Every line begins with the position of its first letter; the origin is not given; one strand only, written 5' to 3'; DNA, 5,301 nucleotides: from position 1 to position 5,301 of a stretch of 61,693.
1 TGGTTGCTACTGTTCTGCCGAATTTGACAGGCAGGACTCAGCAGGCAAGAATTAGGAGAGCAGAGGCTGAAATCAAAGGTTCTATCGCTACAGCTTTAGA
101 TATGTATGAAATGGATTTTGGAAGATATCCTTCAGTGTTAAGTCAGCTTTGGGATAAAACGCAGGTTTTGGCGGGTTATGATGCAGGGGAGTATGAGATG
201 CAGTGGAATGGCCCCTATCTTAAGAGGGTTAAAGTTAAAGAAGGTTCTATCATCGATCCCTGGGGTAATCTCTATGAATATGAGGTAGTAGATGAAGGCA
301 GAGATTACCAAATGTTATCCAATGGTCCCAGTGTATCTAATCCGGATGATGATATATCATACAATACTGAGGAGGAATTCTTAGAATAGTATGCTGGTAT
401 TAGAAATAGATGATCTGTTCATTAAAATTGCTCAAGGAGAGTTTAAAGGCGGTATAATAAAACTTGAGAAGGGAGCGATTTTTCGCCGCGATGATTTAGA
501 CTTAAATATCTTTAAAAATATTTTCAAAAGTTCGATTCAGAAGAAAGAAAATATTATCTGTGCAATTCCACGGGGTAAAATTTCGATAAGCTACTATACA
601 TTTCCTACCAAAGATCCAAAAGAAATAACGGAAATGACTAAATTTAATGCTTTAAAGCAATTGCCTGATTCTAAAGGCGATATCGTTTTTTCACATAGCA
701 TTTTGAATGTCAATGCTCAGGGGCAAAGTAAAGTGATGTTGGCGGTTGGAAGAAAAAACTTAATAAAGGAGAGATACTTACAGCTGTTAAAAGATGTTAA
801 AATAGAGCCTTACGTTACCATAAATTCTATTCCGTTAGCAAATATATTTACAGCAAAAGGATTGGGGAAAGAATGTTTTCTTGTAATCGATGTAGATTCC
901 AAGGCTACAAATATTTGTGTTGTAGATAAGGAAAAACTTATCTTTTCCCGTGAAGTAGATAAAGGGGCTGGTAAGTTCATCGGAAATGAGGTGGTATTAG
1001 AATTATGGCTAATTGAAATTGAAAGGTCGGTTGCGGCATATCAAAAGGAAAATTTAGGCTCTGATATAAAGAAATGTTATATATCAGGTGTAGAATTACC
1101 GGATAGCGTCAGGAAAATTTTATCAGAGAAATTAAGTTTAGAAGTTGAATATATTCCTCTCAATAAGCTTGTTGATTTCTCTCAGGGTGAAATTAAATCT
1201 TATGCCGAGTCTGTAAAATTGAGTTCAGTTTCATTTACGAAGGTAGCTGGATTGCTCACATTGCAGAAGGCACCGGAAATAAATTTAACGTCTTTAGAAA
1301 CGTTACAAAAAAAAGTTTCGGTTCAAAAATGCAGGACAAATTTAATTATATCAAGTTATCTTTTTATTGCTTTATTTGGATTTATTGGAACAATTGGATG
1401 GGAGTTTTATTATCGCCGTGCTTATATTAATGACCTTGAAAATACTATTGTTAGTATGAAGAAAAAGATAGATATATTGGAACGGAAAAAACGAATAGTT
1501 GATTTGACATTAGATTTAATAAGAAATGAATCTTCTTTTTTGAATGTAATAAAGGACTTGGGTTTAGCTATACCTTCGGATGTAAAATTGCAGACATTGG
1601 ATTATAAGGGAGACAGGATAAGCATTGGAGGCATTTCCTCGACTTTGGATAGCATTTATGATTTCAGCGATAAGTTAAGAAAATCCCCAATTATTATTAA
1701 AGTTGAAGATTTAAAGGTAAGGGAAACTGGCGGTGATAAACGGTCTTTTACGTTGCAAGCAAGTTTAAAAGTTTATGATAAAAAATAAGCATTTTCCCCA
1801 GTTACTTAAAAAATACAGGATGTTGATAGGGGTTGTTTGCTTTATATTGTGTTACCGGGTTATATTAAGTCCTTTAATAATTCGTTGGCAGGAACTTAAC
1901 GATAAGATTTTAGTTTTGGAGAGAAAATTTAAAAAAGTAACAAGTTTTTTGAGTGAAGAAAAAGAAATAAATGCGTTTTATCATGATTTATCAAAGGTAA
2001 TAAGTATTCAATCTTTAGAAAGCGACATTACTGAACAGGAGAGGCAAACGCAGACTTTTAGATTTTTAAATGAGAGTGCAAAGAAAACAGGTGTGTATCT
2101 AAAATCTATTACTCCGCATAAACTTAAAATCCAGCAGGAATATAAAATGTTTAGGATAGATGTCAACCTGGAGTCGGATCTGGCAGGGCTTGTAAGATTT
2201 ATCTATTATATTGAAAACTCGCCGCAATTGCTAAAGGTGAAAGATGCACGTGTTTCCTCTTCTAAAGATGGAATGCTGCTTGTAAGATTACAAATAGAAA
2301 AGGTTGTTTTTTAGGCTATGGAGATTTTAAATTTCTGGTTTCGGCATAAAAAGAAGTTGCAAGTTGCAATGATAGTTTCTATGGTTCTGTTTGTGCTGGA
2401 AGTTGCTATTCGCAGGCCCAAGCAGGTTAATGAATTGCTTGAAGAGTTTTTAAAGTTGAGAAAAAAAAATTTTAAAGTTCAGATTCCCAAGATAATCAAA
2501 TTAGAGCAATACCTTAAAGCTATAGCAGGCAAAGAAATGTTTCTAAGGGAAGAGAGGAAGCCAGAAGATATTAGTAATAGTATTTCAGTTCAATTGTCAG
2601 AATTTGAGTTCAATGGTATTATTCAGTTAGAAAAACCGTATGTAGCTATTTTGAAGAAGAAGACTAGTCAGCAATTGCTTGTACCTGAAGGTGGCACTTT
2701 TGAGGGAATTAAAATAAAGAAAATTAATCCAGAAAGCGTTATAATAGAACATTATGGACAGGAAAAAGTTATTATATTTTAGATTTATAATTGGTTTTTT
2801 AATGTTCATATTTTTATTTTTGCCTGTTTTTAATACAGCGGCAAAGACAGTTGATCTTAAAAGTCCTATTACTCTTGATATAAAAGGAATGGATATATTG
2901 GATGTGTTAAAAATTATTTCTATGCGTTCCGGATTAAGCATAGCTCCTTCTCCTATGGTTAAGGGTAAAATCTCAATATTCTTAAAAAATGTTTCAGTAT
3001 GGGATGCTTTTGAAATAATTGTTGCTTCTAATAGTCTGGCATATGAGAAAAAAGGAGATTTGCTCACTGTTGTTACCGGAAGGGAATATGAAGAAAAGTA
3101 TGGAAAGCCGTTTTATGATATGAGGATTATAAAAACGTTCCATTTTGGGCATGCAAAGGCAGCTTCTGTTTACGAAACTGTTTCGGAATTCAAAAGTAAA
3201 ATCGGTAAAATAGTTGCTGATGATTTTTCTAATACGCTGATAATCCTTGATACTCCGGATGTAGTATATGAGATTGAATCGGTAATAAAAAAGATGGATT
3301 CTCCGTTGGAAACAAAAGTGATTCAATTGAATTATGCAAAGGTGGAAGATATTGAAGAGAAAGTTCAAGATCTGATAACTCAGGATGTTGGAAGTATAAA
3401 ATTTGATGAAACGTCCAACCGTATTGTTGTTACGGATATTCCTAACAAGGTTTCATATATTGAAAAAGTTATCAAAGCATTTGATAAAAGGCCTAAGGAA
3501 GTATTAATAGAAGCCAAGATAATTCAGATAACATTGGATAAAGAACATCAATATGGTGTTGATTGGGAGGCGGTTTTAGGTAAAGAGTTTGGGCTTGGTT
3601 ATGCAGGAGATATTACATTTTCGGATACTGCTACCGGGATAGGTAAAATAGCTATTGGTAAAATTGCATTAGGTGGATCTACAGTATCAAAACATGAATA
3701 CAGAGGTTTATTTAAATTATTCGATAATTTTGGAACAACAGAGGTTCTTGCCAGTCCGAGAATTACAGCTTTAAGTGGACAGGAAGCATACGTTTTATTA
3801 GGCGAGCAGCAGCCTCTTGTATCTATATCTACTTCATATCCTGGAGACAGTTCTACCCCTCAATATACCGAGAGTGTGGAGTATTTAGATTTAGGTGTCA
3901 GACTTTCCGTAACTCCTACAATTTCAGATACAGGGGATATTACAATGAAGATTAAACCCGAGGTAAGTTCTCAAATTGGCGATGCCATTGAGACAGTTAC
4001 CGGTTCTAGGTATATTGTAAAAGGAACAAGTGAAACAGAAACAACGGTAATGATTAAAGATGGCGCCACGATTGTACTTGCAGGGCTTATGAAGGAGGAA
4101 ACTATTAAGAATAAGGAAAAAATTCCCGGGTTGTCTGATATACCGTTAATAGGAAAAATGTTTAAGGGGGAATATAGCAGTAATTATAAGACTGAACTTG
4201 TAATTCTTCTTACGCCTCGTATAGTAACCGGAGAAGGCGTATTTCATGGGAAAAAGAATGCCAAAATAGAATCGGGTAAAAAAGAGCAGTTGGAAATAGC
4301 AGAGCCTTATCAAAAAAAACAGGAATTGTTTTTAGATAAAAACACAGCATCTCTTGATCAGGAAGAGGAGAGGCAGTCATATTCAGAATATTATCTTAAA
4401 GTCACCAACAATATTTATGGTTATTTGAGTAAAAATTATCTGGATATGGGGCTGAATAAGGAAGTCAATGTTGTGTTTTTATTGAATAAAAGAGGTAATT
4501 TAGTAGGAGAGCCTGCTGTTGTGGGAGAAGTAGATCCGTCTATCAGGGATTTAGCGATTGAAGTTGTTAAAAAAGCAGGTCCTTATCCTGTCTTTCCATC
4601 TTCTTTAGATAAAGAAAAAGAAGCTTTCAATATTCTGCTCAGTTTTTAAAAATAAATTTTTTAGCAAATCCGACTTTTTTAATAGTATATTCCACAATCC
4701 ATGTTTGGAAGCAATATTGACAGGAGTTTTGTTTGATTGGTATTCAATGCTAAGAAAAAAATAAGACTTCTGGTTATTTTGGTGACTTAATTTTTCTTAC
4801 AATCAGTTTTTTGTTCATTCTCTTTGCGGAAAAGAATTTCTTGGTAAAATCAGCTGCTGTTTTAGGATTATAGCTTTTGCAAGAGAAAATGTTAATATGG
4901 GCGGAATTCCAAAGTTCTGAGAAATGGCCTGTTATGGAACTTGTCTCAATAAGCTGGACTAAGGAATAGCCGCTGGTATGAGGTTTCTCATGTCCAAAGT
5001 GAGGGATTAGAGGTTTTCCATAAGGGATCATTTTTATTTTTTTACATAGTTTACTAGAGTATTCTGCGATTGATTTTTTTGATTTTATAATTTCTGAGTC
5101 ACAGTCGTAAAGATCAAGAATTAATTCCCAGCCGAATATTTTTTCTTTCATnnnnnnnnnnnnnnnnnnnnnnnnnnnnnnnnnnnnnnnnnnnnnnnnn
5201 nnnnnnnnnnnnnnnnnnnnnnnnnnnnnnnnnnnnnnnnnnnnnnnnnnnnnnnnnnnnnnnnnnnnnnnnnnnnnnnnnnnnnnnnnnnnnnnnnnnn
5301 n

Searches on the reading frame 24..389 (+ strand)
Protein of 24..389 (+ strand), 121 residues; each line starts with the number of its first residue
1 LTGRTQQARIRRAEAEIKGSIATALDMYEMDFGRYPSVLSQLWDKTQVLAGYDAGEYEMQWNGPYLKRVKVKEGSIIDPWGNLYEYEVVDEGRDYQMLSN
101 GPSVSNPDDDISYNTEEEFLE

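Call 51: search_protein_families(library=pfam, proteins=[window:24-389:+], max_evalue=0.00001)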
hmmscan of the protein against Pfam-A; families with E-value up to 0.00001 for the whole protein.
window:24-389:+ (121 aa): 1 family
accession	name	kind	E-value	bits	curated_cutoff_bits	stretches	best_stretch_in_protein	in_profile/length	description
PF08334.16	T2SSG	-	4.2e-13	49.7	21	1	2-103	3-93/108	Type II secretion system (T2SS), protein G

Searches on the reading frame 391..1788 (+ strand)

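Call 51: search_protein_families(library=pfam, proteins=[window:391-1788:+], max_evalue=0.00001)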
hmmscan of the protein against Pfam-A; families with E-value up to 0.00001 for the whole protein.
window:391-1788:+ (465 aa): 2 families
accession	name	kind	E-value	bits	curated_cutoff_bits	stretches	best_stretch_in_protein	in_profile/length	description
PF05137.18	PilN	-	4.4e-07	30.3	22.8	1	387-458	3-77/78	Fimbrial assembly protein (PilN)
PF11104.14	PilM_2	-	4.5e-06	26.3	27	1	39-226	49-243/340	Type IV pilus assembly protein PilM;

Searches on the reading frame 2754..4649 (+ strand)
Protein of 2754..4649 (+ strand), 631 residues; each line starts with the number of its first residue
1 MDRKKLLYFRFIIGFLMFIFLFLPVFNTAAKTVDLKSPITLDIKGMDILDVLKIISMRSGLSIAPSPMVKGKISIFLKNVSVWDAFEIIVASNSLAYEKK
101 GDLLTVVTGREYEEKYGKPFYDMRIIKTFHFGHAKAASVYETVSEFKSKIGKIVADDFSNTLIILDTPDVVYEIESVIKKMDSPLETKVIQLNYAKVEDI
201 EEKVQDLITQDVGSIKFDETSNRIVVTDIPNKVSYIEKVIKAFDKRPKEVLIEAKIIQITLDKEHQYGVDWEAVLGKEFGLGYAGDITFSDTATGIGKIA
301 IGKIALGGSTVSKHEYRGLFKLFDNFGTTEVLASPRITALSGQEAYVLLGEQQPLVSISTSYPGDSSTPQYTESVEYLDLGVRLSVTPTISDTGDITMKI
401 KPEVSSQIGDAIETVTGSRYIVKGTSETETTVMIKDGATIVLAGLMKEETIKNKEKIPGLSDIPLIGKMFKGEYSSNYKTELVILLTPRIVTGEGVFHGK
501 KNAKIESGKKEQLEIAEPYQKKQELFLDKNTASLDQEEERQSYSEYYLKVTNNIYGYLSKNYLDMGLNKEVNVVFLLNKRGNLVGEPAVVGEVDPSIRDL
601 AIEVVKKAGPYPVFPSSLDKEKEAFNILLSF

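Call 51: search_protein_families(library=pfam, proteins=[window:2754-4649:+], max_evalue=0.00001)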
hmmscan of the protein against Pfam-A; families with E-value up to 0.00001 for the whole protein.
window:2754-4649:+ (631 aa): 2 families
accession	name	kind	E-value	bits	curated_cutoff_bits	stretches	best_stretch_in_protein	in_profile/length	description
PF00263.26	Secretin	-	1e-40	139.5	27.5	1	327-491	6-168/169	Bacterial type II and III secretion system protein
PF03958.22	Secretin_N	-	1.3e-22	80.2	28.2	2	187-248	1-68/69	Bacterial type II/III secretion system short domain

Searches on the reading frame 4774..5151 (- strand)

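Call 51: search_protein_families(library=pfam, proteins=[window:4774-5151:-], max_evalue=0.00001)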
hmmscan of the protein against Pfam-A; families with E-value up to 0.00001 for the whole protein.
window:4774-5151:- (125 aa): 1 family
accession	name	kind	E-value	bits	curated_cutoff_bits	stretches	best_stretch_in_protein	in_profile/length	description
PF02675.21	AdoMet_dc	-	2e-18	67.1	25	1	10-119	2-106/107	S-adenosylmethionine decarboxylase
